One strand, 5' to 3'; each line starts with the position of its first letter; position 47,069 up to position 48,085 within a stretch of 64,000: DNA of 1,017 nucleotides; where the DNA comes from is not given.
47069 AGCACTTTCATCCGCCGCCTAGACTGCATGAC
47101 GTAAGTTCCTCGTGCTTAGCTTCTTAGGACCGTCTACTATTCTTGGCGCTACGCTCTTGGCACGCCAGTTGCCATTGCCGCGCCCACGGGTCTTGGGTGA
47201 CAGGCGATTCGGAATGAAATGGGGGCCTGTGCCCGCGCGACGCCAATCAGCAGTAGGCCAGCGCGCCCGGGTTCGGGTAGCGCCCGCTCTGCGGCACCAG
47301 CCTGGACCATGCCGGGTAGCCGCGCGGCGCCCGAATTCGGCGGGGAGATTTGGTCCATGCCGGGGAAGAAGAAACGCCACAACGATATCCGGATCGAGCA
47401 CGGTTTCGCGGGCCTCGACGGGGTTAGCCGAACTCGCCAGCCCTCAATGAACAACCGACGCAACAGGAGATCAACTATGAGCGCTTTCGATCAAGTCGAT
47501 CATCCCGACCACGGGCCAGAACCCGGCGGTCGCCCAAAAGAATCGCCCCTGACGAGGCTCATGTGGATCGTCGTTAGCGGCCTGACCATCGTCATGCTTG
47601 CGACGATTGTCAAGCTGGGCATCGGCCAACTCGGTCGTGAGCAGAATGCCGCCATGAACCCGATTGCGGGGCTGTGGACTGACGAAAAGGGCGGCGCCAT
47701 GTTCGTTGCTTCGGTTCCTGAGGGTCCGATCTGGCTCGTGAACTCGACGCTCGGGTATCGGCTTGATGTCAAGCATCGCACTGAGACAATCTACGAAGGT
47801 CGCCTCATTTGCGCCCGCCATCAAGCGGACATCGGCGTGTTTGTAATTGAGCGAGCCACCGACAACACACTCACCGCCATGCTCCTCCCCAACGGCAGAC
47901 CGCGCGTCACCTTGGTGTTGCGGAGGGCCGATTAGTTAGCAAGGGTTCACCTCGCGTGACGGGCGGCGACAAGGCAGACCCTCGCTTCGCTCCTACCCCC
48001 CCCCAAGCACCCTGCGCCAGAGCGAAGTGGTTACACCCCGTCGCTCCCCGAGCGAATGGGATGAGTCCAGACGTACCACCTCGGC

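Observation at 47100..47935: Near-consensus sigma-54 promoter driving a small membrane-anchored protein on a mobile element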

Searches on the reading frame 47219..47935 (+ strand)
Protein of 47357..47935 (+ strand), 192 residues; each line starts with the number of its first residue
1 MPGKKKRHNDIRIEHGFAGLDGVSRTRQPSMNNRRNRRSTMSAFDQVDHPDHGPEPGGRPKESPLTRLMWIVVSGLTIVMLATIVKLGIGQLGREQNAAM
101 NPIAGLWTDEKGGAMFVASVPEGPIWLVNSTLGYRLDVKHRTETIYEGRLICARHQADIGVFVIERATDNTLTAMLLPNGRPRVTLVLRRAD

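Call 27: search_protein_families(library=ncbifam, proteins=[window:47357-47935:+], max_evalue=0.001)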
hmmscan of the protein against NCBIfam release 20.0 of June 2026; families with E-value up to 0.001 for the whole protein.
window:47357-47935:+ (192 aa): 0 families

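Call 32: search_protein_families(library=pfam, proteins=[window:47357-47935:+, window:47219-47935:+], max_evalue=10)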
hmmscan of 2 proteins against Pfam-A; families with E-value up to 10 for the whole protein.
window:47357-47935:+ (192 aa): 1 family
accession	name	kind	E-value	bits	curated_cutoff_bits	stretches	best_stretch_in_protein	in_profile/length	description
PF10285.15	Luciferase_cat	-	0.096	12.5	25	1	49-95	67-110/296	Luciferase catalytic domain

window:47219-47935:+ (238 aa): 1 family
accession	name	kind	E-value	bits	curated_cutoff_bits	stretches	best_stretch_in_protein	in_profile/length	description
PF10285.15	Luciferase_cat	-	0.15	11.9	25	1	95-141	67-110/296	Luciferase catalytic domain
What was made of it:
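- Closest known: PspF with pspABCDE and pspG. Different: The small protein matches no Psp family in Pfam or NCBIfam (calls 27, 32).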

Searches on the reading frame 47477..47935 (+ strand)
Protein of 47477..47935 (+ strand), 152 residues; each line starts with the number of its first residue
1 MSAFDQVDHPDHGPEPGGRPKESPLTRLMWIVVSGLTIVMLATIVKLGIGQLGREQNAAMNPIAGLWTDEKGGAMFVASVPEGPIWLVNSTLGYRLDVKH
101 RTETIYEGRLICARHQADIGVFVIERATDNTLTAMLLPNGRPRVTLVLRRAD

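Call 9: search_protein_families(library=pfam, proteins=[window:47477-47935:+], max_evalue=0.01)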
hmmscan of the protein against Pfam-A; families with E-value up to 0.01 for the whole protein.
window:47477-47935:+ (152 aa): 0 families

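Call 10: find_homologous_proteins(query=window:47477-47935:+, max_evalue=0.01)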
Query window:47477-47935:+ (152 aa): 1 proteins with E <= 0.01 among 13 candidates.
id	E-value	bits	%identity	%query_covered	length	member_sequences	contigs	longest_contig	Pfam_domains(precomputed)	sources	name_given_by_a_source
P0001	9.1e-97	339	100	100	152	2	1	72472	-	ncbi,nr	ncbi:MAG: hypothetical protein HYS13_17735 [Planctomycetia bacterium]|nr:hypothetical protein [Planc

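Call 12: find_encoding_contigs(protein=P0001, flank=10000, max_places=6)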
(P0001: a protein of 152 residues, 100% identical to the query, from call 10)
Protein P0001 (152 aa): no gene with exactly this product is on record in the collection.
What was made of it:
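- Tried and rejected: Not on record (call 12).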

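Call 22: search_protein_representatives(protein=window:47477-47935:+)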
Query: 152 residues. Proteins with E-value up to 0.001 (for the whole library): 1; up to 1e-10: 1; up to 1e-30: 1. The best 1 are listed.
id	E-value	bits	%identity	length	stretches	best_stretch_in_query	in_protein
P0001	2.9e-97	338.9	100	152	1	1-152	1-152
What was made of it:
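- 47477..47935 (+): Orphan gene, 152 aa (NCBI HYS13_17735): short N-terminal tail, one TM helix (aa ~28-50), about 100-aa beta-rich C-terminal part. Only itself found among 5.8e9 and 1.84e9 proteins (calls 10, 22).
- The ORF has no homologue at all (calls 10, 22).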

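Call 26: search_protein_families(library=padloc, proteins=[window:47477-47935:+], max_evalue=0.001)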
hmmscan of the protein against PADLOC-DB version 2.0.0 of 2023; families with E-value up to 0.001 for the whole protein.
window:47477-47935:+ (152 aa): 0 families

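Call 27: search_protein_families(library=ncbifam, proteins=[window:47477-47935:+], max_evalue=0.001)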
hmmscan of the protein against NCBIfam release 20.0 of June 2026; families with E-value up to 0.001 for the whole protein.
window:47477-47935:+ (152 aa): 0 families

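Call 28: predict_structure(protein=window:47477-47935:+)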
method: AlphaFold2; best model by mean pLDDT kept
length: 152 residues; sequences in the alignment: 1
mean_pLDDT: 57.2   pTM: 0.32
mean pLDDT of the five models: 57.2, 56.9, 54.1, 48.9, 32.3
residues with pLDDT >= 90: 7; 70-90: 27; 50-70: 56; < 50: 62
segments of 3 or more residues with pLDDT < 50: 53-92, 130-133, 137-145, 147-152
pLDDT, mean of each block of 10 residues (from residue 1): 68 67 85 89 69 38 32 37 37 59 66 66 58 47 43 38
secondary structure, 60 per line:
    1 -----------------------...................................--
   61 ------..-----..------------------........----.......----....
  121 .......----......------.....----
elements in order: H24-58 E94-101 E106-112 E117-127 E132-137 E144-148

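Call 32: search_protein_families(library=pfam, proteins=[window:47477-47935:+], max_evalue=10)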
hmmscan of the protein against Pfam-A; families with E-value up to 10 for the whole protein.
window:47477-47935:+ (152 aa): 1 family
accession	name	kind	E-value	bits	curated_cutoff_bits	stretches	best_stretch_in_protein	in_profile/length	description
PF10285.15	Luciferase_cat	-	0.063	13.1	25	1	9-55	67-110/296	Luciferase catalytic domain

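Call 33: search_protein_families(library=phrogs, proteins=[window:47477-47935:+], max_evalue=1)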
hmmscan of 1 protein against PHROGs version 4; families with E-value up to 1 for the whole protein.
window:47477-47935:+ (152 aa): 0 families
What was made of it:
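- On Known anti-phage defence or abortive-infection effector: No PHROG match (call 33).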

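Call 34: search_solved_structures(query=window:47477-47935:+, max_evalue=10)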
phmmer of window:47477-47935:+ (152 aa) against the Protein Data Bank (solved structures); distinct sequences matched with E-value up to 10: 1.
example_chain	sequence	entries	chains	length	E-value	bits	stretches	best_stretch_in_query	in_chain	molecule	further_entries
3lhi_A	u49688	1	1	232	0.75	12.8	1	68-120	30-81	Putative 6-phosphogluconolactonase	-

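Call 46: find_related_loci(query=window:47477-47935:+, collection=viral_contigs, flank=5000)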
Query window:47477-47935:+ (152 aa) in viral_contigs; peptide patterns used: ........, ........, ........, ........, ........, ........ (x = any residue, [..] = any of these).
8 stretches matched a pattern, but none encodes a relative of the query by tblastn (E <= 1e-3).

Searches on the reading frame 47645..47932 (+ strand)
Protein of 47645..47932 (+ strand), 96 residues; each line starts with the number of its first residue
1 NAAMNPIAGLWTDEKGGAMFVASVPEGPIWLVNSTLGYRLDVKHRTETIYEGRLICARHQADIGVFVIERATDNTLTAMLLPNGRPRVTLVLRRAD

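Call 60: predict_structure(protein=window:47645-47932:+)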
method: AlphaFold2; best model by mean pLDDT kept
length: 96 residues; sequences in the alignment: 1
mean_pLDDT: 51.6   pTM: 0.43
mean pLDDT of the five models: 51.6, 45.1, 42.6, 42.0, 36.8
residues with pLDDT >= 90: 0; 70-90: 3; 50-70: 53; < 50: 40
segments of 3 or more residues with pLDDT < 50: 1-36, 93-96
pLDDT, mean of each block of 10 residues (from residue 1): 32 38 40 49 60 65 65 63 57 46
secondary structure, 60 per line:
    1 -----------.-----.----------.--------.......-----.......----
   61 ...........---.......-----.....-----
elements in order: E38-44 E50-56 E61-71 E75-81 E87-91
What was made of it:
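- Tried and rejected: AF2 on the full protein and on the C-terminal part gave pLDDT 57 and 52 (calls 28, 60).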
